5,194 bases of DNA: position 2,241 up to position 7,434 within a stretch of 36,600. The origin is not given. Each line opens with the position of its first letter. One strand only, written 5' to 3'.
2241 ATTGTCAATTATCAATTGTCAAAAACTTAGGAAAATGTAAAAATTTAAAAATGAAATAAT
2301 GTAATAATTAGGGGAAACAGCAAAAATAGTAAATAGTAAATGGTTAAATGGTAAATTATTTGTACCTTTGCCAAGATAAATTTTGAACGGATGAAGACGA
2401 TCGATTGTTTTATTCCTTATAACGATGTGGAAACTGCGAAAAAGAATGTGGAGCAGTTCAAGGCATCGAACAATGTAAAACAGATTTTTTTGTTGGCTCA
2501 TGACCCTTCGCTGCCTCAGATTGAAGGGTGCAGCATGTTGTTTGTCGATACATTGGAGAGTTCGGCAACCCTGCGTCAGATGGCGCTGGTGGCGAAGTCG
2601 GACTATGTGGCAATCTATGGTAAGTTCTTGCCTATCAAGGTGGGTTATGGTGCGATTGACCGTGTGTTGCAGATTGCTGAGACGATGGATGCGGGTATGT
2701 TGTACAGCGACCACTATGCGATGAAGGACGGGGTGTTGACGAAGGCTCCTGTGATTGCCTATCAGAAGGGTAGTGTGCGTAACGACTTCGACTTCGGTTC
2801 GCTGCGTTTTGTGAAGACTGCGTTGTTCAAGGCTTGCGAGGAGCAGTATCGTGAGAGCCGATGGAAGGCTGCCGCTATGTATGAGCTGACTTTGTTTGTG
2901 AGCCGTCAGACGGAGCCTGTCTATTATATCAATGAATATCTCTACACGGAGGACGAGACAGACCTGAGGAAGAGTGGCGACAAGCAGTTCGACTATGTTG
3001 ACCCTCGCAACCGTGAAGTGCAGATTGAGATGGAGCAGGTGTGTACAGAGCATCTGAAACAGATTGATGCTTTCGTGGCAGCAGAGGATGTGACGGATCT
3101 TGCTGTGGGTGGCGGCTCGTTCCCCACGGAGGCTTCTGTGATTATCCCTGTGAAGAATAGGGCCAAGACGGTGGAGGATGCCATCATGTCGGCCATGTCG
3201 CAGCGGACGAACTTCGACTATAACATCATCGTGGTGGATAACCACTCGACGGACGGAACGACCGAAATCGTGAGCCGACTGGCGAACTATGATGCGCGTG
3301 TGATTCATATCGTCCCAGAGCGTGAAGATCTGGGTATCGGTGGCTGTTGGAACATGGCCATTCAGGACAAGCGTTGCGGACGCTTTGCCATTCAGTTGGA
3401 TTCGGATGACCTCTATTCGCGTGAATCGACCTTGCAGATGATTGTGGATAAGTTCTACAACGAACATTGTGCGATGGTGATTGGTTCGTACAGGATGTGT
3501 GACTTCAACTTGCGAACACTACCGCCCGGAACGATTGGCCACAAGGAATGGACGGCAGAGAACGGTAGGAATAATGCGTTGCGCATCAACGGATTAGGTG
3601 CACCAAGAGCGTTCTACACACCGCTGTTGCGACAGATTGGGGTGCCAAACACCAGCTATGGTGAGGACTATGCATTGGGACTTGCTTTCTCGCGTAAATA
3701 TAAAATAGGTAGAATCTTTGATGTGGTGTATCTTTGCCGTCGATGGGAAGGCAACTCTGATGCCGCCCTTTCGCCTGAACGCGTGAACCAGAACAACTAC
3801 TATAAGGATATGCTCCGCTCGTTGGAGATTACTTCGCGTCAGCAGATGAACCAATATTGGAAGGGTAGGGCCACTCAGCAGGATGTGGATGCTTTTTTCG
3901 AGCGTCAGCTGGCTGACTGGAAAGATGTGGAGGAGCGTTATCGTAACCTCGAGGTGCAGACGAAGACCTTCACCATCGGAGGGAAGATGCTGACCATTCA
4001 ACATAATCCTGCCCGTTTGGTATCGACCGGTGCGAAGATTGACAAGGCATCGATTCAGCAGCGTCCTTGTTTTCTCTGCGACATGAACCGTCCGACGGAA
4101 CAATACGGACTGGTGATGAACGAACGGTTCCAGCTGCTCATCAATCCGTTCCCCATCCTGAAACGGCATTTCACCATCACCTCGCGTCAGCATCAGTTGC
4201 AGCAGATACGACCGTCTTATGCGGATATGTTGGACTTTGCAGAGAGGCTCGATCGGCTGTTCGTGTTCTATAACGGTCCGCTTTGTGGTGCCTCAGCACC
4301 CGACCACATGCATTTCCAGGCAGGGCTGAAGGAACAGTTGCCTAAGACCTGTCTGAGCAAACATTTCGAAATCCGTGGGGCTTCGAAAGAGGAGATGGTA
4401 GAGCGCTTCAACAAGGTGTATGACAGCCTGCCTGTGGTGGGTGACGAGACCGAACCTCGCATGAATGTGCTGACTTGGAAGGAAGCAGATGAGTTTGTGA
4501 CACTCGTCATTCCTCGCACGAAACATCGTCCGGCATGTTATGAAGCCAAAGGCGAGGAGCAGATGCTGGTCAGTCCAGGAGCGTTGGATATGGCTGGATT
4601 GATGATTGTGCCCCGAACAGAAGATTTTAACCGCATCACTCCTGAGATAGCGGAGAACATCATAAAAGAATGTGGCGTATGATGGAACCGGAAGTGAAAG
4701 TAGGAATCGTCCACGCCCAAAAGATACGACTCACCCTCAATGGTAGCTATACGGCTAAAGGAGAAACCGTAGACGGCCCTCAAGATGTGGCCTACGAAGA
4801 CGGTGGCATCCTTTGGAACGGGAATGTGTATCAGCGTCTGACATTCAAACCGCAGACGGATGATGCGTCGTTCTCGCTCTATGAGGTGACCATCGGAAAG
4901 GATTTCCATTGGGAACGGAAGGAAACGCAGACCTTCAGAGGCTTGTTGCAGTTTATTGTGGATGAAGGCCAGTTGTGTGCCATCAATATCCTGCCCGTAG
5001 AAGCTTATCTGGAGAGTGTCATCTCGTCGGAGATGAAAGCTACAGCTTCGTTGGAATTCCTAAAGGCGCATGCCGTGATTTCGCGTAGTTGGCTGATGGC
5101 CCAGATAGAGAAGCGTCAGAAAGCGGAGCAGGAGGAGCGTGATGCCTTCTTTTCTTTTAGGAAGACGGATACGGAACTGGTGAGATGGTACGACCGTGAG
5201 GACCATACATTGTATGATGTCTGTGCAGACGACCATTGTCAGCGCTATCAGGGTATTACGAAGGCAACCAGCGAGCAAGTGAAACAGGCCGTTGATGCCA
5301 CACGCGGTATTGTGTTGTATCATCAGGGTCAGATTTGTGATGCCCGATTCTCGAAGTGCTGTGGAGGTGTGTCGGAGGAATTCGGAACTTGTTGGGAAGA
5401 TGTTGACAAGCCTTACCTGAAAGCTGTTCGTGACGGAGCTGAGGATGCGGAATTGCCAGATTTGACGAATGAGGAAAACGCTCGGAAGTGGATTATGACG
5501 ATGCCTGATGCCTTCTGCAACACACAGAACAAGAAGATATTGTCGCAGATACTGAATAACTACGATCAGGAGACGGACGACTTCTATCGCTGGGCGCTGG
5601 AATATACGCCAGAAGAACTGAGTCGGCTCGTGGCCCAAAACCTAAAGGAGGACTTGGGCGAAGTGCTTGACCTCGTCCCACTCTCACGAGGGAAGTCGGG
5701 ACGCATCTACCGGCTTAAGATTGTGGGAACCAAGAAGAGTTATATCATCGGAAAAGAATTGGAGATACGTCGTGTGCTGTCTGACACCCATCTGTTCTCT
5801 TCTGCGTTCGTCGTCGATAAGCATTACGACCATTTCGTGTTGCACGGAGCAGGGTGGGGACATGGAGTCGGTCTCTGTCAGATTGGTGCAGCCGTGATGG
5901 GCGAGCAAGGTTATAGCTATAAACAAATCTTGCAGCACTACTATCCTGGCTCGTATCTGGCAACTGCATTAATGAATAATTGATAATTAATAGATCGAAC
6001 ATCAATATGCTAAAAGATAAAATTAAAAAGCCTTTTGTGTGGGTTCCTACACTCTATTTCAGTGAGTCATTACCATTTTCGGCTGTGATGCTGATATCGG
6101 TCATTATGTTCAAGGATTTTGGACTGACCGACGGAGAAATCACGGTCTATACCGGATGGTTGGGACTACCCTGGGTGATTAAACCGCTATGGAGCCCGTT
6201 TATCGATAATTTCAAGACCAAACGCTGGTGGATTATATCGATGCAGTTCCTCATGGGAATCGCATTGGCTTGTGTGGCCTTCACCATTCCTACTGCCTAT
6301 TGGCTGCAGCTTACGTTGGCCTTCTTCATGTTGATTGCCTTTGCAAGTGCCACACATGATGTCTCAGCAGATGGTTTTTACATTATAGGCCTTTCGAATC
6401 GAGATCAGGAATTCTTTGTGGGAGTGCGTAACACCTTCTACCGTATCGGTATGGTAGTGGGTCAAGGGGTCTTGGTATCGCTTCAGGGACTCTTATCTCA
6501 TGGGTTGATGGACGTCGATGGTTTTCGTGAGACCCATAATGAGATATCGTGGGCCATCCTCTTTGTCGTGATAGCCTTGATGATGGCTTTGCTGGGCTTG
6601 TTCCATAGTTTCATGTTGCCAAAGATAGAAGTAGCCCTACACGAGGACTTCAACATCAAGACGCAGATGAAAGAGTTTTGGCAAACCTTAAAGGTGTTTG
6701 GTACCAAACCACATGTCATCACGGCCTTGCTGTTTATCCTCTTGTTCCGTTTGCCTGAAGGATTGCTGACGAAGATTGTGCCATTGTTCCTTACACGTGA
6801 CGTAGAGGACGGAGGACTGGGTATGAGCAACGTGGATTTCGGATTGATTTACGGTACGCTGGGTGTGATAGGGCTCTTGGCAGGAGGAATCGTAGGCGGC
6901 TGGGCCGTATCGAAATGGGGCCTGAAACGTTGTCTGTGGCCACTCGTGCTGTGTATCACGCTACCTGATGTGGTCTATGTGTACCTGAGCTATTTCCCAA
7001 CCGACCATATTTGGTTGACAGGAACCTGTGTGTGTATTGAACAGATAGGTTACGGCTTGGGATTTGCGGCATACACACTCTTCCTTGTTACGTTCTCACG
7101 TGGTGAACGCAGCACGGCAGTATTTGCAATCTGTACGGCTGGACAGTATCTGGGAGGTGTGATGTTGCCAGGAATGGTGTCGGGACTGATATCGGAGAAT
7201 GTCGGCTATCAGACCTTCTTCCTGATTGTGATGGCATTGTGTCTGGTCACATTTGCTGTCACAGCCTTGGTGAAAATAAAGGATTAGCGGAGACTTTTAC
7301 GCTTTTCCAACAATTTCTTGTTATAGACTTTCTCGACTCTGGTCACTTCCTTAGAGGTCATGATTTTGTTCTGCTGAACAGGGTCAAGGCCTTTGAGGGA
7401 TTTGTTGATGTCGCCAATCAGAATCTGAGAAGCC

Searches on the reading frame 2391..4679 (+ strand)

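Call 9: search_protein_families(library=pfam, proteins=[window:2391-4679:+], max_evalue=0.001)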
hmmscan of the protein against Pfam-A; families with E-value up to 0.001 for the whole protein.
window:2391-4679:+ (763 aa): 5 families
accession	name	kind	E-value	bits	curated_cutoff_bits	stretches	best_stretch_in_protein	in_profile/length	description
PF16269.10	DUF4922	-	1.1e-60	204.2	23.6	1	502-645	1-145/146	Domain of unknown function (DUF4922)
PF00535.33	Glycos_transf_2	-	8e-22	78.4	23.3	1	249-382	1-130/168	Glycosyl transferase family 2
PF13704.12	Glyco_tranf_2_4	-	7.3e-05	23.6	27.5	1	278-342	21-84/98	Glycosyl transferase family 2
PF13641.12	Glyco_tranf_2_3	-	0.00013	22.6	27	1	248-376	3-130/230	Glycosyltransferase like family 2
PF10111.15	Glyco_tranf_2_2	-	0.0002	21.4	27.3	1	249-346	1-98/276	Glycosyltransferase like family 2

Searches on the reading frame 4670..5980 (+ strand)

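Call 9: search_protein_families(library=pfam, proteins=[window:4670-5980:+], max_evalue=0.001)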
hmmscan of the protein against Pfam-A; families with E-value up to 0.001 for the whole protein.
window:4670-5980:+ (437 aa): 1 family
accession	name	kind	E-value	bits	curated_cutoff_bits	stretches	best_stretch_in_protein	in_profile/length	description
PF08486.15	SpoIID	-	3.6e-24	85.7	23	1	99-217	2-96/97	Stage II sporulation protein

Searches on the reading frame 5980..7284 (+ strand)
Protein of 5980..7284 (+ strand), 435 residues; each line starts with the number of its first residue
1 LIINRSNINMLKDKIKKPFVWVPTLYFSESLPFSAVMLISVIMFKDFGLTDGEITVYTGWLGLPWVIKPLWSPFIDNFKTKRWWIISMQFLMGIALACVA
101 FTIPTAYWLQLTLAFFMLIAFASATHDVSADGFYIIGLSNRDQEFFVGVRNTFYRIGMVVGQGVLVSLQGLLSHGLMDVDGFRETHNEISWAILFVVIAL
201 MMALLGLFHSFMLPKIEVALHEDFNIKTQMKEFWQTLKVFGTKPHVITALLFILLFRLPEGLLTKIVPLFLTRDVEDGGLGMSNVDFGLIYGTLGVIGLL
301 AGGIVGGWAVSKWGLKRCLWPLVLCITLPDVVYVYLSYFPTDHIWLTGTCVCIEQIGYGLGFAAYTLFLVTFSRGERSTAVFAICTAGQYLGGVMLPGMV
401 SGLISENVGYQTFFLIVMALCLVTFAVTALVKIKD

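Call 9: search_protein_families(library=pfam, proteins=[window:5980-7284:+], max_evalue=0.001)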
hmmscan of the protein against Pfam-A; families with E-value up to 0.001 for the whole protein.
window:5980-7284:+ (435 aa): 3 families
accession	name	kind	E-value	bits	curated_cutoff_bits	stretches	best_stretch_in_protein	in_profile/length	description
PF07690.21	MFS_1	-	9.6e-20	71.2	33.4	1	26-397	5-347/347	Major Facilitator Superfamily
PF03092.22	BT1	-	1.8e-07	30.7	22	1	40-311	13-276/432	BT1 family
PF10002.14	DUF2243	-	0.00014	22.5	25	1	147-208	74-135/140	Predicted membrane protein (DUF2243)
